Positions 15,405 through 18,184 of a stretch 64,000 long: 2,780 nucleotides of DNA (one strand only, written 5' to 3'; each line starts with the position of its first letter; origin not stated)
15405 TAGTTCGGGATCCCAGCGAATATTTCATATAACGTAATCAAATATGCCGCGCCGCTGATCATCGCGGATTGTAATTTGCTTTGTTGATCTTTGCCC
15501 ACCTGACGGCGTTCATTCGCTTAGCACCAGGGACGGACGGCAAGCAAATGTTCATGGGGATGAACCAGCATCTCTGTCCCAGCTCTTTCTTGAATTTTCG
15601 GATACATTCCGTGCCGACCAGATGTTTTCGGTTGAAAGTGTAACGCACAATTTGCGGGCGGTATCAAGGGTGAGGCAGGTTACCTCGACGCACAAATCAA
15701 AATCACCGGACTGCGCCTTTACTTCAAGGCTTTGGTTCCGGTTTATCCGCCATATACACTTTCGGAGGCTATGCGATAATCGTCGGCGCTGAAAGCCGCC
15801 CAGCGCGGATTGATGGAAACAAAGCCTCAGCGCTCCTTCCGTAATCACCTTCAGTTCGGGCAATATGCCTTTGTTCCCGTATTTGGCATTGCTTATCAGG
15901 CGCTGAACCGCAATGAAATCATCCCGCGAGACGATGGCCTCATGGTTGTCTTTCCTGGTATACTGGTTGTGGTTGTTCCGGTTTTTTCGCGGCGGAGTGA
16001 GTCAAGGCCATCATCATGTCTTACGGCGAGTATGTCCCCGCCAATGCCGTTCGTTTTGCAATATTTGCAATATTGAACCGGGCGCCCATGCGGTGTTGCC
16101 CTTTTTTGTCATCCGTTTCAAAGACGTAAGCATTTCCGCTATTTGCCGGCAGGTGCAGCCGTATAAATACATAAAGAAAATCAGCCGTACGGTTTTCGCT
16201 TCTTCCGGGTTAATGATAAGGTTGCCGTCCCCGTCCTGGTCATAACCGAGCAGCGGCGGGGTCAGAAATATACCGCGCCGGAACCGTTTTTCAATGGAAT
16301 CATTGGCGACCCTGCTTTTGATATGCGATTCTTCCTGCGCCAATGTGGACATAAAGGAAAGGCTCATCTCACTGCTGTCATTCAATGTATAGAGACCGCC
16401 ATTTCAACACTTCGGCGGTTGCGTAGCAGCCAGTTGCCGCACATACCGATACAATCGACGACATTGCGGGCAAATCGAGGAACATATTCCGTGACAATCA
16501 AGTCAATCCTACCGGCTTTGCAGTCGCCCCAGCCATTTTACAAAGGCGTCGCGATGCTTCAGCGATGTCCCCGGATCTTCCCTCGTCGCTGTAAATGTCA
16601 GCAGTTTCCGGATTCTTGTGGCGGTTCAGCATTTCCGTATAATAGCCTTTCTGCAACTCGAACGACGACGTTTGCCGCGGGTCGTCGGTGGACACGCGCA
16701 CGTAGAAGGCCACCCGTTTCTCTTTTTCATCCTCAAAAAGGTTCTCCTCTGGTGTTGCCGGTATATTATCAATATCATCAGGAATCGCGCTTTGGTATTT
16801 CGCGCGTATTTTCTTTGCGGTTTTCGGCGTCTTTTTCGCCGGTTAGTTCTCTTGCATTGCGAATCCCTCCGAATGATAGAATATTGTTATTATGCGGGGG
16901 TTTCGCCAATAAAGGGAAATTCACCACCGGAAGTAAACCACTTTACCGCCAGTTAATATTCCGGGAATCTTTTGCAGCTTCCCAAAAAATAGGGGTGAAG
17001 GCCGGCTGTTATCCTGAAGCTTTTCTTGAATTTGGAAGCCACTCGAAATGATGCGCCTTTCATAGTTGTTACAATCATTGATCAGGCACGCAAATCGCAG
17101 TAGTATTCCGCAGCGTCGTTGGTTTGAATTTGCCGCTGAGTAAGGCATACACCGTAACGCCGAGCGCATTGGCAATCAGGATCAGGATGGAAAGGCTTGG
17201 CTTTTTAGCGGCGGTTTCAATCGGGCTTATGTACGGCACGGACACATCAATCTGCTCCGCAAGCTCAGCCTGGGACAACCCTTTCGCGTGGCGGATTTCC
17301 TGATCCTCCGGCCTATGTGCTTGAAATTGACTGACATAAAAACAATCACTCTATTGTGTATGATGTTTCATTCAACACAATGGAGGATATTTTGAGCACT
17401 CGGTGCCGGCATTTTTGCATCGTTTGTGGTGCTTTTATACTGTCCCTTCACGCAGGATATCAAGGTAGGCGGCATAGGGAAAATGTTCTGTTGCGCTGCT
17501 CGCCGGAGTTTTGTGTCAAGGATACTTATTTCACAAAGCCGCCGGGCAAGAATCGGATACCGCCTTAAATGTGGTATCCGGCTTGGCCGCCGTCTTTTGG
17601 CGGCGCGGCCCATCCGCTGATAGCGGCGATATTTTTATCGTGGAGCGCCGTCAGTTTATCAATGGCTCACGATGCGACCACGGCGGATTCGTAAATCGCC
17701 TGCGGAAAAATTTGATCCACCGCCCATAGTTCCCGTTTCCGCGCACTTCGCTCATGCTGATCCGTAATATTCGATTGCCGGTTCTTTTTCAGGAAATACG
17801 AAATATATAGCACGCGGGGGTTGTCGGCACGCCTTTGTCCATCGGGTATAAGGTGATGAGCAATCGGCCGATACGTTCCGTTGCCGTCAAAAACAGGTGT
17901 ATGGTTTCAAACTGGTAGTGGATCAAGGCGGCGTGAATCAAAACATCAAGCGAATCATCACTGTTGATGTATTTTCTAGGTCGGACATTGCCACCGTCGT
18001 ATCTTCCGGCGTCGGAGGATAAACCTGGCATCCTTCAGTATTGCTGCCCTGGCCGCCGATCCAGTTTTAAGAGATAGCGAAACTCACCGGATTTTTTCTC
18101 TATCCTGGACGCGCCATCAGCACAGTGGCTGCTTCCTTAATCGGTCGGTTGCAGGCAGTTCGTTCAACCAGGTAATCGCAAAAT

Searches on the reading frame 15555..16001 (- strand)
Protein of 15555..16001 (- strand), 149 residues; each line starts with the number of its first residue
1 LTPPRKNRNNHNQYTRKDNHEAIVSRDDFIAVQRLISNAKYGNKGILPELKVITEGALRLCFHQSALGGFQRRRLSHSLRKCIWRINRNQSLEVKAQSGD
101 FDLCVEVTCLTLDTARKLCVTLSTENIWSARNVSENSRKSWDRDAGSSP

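Call 54: search_protein_families(library=pfam, proteins=[window:15555-16001:-], max_evalue=0.01)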
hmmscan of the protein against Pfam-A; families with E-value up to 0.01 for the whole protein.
window:15555-16001:- (149 aa): 1 family
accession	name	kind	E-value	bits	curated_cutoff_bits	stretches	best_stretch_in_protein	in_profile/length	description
PF07508.19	Recombinase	-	0.0001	22.9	21.1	1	5-37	68-100/102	Recombinase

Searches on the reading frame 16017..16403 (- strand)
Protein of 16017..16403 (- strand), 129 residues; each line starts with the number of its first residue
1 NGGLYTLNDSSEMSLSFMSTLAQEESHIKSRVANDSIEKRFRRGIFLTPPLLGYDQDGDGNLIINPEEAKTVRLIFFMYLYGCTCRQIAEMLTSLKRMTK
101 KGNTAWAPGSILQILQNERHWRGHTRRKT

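Call 54: search_protein_families(library=pfam, proteins=[window:16017-16403:-], max_evalue=0.01)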
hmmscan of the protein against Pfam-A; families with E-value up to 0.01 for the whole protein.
window:16017-16403:- (129 aa): 1 family
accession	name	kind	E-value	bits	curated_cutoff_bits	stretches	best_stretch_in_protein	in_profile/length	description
PF07508.19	Recombinase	-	4e-10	40.3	21.1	1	66-120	1-54/102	Recombinase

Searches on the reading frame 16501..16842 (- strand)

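Call 54: search_protein_families(library=pfam, proteins=[window:16501-16842:-], max_evalue=0.01)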
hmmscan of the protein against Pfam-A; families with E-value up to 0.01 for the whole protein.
window:16501-16842:- (114 aa): 1 family
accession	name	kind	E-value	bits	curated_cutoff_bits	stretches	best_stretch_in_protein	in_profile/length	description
PF00239.26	Resolvase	-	5.9e-05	23.6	23.3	1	44-104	1-56/145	Resolvase, N terminal domain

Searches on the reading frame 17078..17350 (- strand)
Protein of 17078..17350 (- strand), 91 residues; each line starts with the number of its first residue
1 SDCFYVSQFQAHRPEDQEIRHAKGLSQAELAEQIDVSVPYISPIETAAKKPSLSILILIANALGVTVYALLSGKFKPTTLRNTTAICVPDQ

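Call 54: search_protein_families(library=pfam, proteins=[window:17078-17350:-], max_evalue=0.01)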
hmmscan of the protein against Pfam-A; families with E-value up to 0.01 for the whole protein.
window:17078-17350:- (91 aa): 6 families
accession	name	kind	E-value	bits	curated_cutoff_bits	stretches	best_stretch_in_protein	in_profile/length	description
PF01381.28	HTH_3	-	2e-13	50.6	23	1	18-67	3-52/55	Helix-turn-helix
PF13560.12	HTH_31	-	3.5e-09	37.3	27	1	18-66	8-57/64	Helix-turn-helix domain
PF12844.13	HTH_19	-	7.8e-05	23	30.2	1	18-74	6-62/64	Helix-turn-helix domain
PF13443.12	HTH_26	-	0.00012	22.7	22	1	18-67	4-54/63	Cro/C1-type HTH DNA-binding domain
PF13413.12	HTH_25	-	0.0027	17.9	24.6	1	18-47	4-33/62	Helix-turn-helix domain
PF13744.12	HTH_37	-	0.0074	16.5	27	0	18-67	25-75/80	Helix-turn-helix domain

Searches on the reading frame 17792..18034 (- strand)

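Call 54: search_protein_families(library=pfam, proteins=[window:17792-18034:-], max_evalue=0.01)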
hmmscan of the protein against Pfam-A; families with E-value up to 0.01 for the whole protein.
window:17792-18034:- (81 aa): 1 family
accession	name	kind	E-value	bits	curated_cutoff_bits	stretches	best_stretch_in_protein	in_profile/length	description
PF02661.23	Fic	-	5.3e-07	30.8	24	1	22-63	52-92/93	Fic/DOC family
